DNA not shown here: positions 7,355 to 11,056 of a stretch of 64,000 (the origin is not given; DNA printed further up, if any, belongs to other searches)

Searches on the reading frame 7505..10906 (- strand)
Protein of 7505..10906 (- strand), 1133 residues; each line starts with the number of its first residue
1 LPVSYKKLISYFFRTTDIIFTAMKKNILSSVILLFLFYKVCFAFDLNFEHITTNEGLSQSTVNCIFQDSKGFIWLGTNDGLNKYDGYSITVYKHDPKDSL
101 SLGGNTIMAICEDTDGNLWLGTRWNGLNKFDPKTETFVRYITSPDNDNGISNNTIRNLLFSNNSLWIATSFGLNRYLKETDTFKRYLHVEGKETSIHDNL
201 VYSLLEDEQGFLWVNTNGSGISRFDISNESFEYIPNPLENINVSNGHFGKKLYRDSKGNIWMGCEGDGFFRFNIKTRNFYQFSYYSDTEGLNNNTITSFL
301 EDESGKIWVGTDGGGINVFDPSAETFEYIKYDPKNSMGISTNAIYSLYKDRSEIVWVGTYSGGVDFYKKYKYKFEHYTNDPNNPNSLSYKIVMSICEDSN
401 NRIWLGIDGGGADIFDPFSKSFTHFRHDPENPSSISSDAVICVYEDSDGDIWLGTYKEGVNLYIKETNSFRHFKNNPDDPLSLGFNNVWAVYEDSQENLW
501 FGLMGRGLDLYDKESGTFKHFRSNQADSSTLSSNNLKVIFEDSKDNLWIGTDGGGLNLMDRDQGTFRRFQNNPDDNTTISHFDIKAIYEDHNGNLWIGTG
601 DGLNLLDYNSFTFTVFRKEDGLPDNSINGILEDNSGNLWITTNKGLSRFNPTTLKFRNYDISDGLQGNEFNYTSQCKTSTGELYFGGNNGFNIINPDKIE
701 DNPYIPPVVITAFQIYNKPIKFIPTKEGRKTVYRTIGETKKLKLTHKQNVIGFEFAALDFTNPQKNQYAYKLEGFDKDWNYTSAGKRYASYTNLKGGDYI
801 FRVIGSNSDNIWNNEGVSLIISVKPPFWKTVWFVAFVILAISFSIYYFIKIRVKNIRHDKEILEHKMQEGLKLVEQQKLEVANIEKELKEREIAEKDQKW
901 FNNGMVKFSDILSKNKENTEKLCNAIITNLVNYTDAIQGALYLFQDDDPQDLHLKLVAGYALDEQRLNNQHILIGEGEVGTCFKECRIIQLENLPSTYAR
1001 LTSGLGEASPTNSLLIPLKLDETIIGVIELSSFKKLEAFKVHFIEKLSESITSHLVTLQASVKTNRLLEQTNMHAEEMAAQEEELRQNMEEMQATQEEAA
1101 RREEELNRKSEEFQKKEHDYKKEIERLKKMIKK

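Call 8: search_protein_families(library=pfam, proteins=[window:7505-10906:-], max_evalue=0.001)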
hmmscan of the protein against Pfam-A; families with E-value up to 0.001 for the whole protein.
window:7505-10906:- (1133 aa): 5 families
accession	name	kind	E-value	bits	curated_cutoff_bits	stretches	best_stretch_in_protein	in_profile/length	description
PF07494.17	Reg_prop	-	1.7e-64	205.8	20.4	6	101-123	1-23/24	Two component regulator propeller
PF07495.19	Y_Y_Y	-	9.1e-15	54.8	26.6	1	759-823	1-64/65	Y_Y_Y domain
PF23748.1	Beta-prop_LRRK2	-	1.2e-10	41.4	26.9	0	573-610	265-303/359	LRRK2 beta propeller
PF13185.12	GAF_2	-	3.2e-10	40.8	28.6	1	919-1051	4-131/136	GAF domain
PF01590.32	GAF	-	2.9e-06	28.3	22.4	1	919-1048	2-126/133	GAF domain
